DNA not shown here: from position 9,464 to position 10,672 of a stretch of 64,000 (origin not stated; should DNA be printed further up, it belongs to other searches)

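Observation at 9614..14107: Three paralogous ~300-aa minor pilin-like proteins plus one Glu5-less pilin-like protein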

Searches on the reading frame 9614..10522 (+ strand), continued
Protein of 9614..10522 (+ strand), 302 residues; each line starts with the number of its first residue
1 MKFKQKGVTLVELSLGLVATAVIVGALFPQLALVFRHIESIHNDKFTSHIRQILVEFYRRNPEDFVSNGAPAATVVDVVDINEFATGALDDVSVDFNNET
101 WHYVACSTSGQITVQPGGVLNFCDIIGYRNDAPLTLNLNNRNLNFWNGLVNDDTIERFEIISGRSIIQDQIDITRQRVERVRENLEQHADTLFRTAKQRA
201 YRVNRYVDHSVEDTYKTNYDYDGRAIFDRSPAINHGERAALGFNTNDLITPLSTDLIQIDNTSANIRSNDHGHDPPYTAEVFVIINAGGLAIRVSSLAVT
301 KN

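Call 58: find_encoding_contigs(protein=P0023, flank=10000, max_places=1)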
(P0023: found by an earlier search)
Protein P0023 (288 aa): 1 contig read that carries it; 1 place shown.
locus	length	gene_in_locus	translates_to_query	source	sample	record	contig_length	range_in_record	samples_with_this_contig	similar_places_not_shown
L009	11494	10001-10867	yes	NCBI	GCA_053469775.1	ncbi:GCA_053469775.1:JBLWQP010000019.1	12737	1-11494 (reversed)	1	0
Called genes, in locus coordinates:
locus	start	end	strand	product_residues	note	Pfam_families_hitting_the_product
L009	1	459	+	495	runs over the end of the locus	PF00580:UvrD-helicase, PF13245:AAA_19, PF13604:AAA_30 (faint), PF01443:Viral_helicase1 (faint), PF13361:UvrD_C, PF13538:UvrD_C_2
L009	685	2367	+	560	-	-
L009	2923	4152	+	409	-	-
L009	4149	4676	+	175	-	-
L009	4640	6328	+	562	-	PF00437:T2SSE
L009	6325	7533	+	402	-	PF00482:T2SSF (faint)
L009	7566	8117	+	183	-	PF07963:N_methyl (weak)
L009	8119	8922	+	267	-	-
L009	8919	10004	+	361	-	PF00437:T2SSE, PF04851:ResIII (faint)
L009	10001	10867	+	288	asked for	PF07963:N_methyl (weak)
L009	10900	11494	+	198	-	?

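Call 59: search_dna_similar(query=P0010, collection=plasmids, mode=protein, max_evalue=0.01, max_rows=15)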
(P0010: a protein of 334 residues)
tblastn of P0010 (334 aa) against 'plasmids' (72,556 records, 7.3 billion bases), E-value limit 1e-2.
Records with a match: 7; places in all: 7; records where one place covers at least 80% of the query: 7.
Best place of each record, by identity: <60% 7.
By first word of the organism name: Variovorax 4; Robbsia 2; Limnohabitans 1.
By predicted mobility (MOB-suite, as given by PLSDB): non-mobilizable 6; mobilizable 1.
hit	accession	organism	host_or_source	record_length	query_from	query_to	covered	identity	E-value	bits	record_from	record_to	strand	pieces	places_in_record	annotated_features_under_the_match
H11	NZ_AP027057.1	Limnohabitans sp. TEGF004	water,lake surface water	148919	3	334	99%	39.5%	3e-72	249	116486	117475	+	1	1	type II secretion system protein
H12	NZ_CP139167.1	Robbsia andropogonis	Areca catechu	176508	17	334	95%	33.5%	4e-33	136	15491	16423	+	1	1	prepilin-type N-terminal cleavage/methylation domain-containing ...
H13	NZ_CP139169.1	Robbsia andropogonis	Areca catechu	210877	17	334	95%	33.5%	4e-33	136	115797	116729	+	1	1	prepilin-type N-terminal cleavage/methylation domain-containing ...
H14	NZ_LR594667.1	Variovorax sp. SRS16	linuron-contaminated soil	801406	14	334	96%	28.6%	6e-32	133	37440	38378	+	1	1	type II secretion system protein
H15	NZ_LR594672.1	Variovorax sp. PBL-E5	linuron-contaminated soil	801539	14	334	96%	28.6%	6e-32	133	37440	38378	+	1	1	type II secretion system protein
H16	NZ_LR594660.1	Variovorax sp. PBL-H6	linuron-contaminated soil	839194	14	334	96%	28.6%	6e-32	133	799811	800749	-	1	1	type II secretion system protein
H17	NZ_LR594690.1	Variovorax sp. WDL1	linuron-contaminated soil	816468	14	334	96%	28.3%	6e-31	130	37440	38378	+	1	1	type II secretion system protein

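Call 61: get_annotated_region(hit=H11, flank=14000)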
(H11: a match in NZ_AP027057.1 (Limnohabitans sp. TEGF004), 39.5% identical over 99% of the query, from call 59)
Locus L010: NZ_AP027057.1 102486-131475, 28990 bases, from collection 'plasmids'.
description: Limnohabitans sp. TEGF004 plasmid pTEGF4, complete sequence
organism: Limnohabitans sp. TEGF004 (NCBI taxid 2986281)
taxonomy: Bacteria; Pseudomonadota; Betaproteobacteria; Burkholderiales; Comamonadaceae; Limnohabitans; Limnohabitans sp. TEGF004
host: -; source: water,lake surface water; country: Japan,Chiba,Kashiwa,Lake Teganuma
typing (MOB-suite, as given by PLSDB): non-mobilizable
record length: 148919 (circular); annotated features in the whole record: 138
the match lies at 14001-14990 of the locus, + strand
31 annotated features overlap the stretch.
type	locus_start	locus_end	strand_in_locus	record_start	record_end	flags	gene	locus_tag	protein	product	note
CDS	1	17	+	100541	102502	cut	-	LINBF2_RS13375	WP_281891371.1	type IV secretory system conjugative DNA transfer family protein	-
CDS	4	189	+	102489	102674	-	-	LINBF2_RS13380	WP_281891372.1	hypothetical protein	-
CDS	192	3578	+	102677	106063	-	-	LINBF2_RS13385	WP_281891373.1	zincin-like metallopeptidase domain-containing protein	-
CDS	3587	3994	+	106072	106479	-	-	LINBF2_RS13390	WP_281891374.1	TcpQ domain-containing protein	-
CDS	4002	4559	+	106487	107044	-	-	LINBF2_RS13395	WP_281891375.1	hypothetical protein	-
CDS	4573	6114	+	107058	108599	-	-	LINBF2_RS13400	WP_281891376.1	hypothetical protein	-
CDS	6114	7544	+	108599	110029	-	-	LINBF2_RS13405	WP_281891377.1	hypothetical protein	-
CDS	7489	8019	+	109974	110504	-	-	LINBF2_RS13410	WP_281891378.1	hypothetical protein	-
CDS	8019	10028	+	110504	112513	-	-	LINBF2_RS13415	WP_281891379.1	ATPase, T2SS/T4P/T4SS family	-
CDS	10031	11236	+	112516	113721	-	-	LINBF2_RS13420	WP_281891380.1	type II secretion system F family protein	-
CDS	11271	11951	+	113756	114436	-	-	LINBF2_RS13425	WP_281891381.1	prepilin-type N-terminal cleavage/methylation domain-containing protein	-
CDS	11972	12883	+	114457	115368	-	-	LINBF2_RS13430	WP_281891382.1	hypothetical protein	-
CDS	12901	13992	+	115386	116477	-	-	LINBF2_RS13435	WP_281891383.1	PilT/PilU family type 4a pilus ATPase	GO:0043107 - type IV pilus-dependent motility [Evidence IEA]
CDS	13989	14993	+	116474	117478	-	-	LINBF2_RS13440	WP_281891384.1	type II secretion system protein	-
CDS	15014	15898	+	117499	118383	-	-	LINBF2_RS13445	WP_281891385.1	hypothetical protein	-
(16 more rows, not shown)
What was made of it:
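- Closest known: PilV tip adhesin of IncI. Same: The Limnohabitans plasmid cluster lies among T4CP, relaxase and TrbM genes (call 61).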

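Call 71: find_encoding_contigs(protein=P0004, flank=3000, max_places=3)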
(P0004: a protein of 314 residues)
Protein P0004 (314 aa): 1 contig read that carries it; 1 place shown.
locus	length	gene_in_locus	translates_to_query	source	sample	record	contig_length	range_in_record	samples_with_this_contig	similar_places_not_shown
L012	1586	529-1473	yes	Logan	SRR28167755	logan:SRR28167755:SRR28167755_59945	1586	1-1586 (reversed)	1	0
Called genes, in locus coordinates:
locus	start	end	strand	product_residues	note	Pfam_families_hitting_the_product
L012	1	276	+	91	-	?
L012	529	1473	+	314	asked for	-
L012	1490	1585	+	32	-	?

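Call 72: find_encoding_contigs(protein=P0006, flank=3000, max_places=3)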
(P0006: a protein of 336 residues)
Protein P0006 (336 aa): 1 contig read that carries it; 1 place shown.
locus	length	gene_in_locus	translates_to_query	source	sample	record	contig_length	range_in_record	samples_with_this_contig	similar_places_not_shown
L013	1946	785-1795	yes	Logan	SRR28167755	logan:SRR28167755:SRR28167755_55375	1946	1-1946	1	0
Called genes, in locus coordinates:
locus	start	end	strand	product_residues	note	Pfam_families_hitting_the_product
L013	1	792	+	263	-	?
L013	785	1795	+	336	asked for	-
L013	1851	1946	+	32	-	?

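Call 78: fold_search(model_id=the predicted structure, library=pdb)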
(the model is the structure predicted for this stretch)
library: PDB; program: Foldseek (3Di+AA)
matches with E <= 10: 35; with E <= 0.001: 0
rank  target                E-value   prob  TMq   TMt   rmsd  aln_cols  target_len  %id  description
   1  1zq1_C                1.2e+00  0.06  0.10  0.07  10.1        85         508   12  Structure of GatDE tRNA-Dependent Amidotransferase from Pyrococcus abyssi (released 2005-10-18)
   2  6hsw_A                1.7e+00  0.02  0.10  0.08  21.6       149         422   10  A CE15 glucuronoyl esterase from Teredinibacter turnerae T7901 (released 2019-03-20)
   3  1mm8_A                2.9e+00  0.04  0.07  0.05   6.4        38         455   16  Crystal structure of Tn5 Transposase complexed with ME DNA (released 2002-12-13)
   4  6hsw_B                3.1e+00  0.01  0.10  0.08  20.1       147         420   11  A CE15 glucuronoyl esterase from Teredinibacter turnerae T7901 (released 2019-03-20)
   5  6d8p_B                4.1e+00  0.03  0.12  0.06  12.5        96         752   14  Ternary RsAgo Complex Containing Guide RNA Paired with Target DNA (released 2018-07-25)
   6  9dei_H                4.1e+00  0.01  0.09  0.16   7.8        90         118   11  Trypanosoma brucei mitochondrial RNA-editing catalytic complex 1, U-deletion (RECC1) (released 2026-01-21)
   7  2d6f_C                4.3e+00  0.02  0.10  0.07  12.5        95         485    9  Crystal structure of Glu-tRNA(Gln) amidotransferase in the complex with tRNA(Gln) (released 2006-07-11)
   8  6d8a_A                4.6e+00  0.03  0.12  0.05  15.7        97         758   12  RsAgo Ternary Complex with guide RNA and Target DNA Containing A-A Bulge Within the Seed Segment of the Target Strand (released 2018-07-25)
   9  4x2w_A                4.9e+00  0.01  0.08  0.11  10.8        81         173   11  Crystal structure of the Murine Norovirus NS6 protease (inactive C139A mutant) with a C-terminal extension to include  (released 2015-02-18)
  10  7nyw_A                5.8e+00  0.04  0.16  0.08   7.4        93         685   14  Cryo-EM structure of the MukBEF-MatP-DNA head module (released 2021-07-07)
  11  2lss_MODEL_1_A        6.1e+00  0.05  0.07  0.26   6.6        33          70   12  Solution structure of the R. rickettsii cold shock-like protein (released 2012-05-16)
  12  4d10_F                6.1e+00  0.02  0.08  0.08   4.3        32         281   25  Crystal structure of the COP9 signalosome (released 2014-07-23)
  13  9dei_J                6.1e+00  0.01  0.08  0.15   8.0        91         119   11  Trypanosoma brucei mitochondrial RNA-editing catalytic complex 1, U-deletion (RECC1) (released 2026-01-21)
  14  5grn                  6.5e+00  0.02  0.09  0.10   8.7        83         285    5  Crystal structure of PDGFRA in Complex with WQ-C-159 (released 2017-08-16)
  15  8yi8_C                6.5e+00  0.01  0.08  0.14   6.2        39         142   13  The complex structure of SdnG with product (released 2025-10-22)
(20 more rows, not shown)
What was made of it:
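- On Type IV pilin-like proteins (class III signal peptide): Foldseek found nothing (call 78).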

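Call 79: search_protein_families(library=ncbifam, proteins=[L010:12901-13992:+], max_evalue=0.00001)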
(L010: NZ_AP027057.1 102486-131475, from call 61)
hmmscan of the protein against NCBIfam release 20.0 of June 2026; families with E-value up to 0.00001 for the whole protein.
L010:12901-13992:+ (363 aa): 17 families
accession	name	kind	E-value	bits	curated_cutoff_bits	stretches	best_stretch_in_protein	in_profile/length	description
TIGR01420.1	pilT_fam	subfamily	4.8e-107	358.1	319.1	1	14-351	5-340/343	PilT/PilU family type 4a pilus ATPase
TIGR02525.1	plasmid_TraJ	equivalog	2.8e-50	171.3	368.3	1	20-345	21-363/372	plasmid transfer ATPase TraJ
TIGR02533.1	type_II_gspE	equivalog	2e-44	152.1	630.25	1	122-282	233-381/486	type II secretion system ATPase GspE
NF007755.0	PRK10436.1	equivalog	2.1e-43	148.7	617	1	80-282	161-357/465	type II secretion system protein GspE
TIGR02524.1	dot_icm_DotB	equivalog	1.5e-42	146.1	463.3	1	13-312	8-317/358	Dot/Icm type IV secretion system ATPase DotB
TIGR02538.1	type_IV_pilB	equivalog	2.4e-40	138.7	675.65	1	125-281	309-453/564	type IV-A pilus assembly ATPase PilB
NF053534.1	T4PilAsmATPsTfpB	equivalog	3.8e-39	134.6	850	1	124-282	328-474/584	type IV pilus assembly ATPase TfpB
NF041000.1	ATPase_ComGA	equivalog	4.9e-39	133.9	300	1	123-281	119-266/267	competence type IV pilus ATPase ComGA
NF058587.1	archaellum_moto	equivalog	4.3e-18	65.4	550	1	135-251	278-393/527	archaellum flagellar ATPase motor FlaI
TIGR03819.1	heli_sec_ATPase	hypoth_equivalog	2.8e-15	56.4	373.15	1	13-289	54-335/340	TadA family conjugal transfer-associated ATPase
TIGR02788.1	VirB11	equivalog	4.8e-14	52.1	249.95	1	135-275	147-288/308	P-type DNA transfer ATPase VirB11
TIGR02782.1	TrbB_P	equivalog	6e-14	52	304.55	1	127-290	132-289/303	P-type conjugative transfer ATPase TrbB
NF010407.0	PRK13833.1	subfamily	2.7e-11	43.5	499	1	135-289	147-295/323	conjugal transfer protein TrbB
NF010469.0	PRK13894.1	subfamily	9.1e-10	38.4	508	1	134-260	151-273/320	conjugal transfer ATPase TrbB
NF053672.1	bindosome_BasE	exception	1.1e-09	37.6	1000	1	134-255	272-392/512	bindosome assembly system ATPase subunit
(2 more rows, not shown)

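Call 90: search_solved_structures(query=A4, max_evalue=10)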
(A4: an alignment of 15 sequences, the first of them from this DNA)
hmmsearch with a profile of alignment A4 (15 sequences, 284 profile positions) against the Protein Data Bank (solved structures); distinct sequences matched with E-value up to 10: 4.
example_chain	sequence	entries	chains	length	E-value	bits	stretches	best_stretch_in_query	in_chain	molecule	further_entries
8vsj_C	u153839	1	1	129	0.18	14.6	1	3-91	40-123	Superantigen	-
6i8g_A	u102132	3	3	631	0.39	13.5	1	126-176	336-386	Protein EDS1L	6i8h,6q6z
4nfu_A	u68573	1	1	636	0.4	13.5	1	126-176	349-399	EDS1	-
7quj_A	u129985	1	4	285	2.1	11.1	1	67-126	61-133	NsNEPS2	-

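Call 92: search_protein_families(library=pfam, proteins=[L010:15014-15895:+, L007:11029-11676:+], max_evalue=10)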
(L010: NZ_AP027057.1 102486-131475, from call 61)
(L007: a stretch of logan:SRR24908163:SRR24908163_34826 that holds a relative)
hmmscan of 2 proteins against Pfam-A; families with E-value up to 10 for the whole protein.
L010:15014-15895:+ (294 aa): 0 families

L007:11029-11676:+ (216 aa): 1 family
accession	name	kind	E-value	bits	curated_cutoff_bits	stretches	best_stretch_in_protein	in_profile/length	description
PF11344.13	DUF3146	-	0.15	12.2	22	1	24-58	27-61/80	Protein of unknown function (DUF3146)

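Call 100: find_related_loci(query=A10, collection=metagenome_contigs, flank=10000)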
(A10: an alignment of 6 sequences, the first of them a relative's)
Query A10 (319 aa) in metagenome_contigs; peptide patterns used: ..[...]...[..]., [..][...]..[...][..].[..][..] (x = any residue, [..] = any of these).
223 stretches matched a pattern, but none encodes a relative of the query by tblastn (E <= 1e-3).
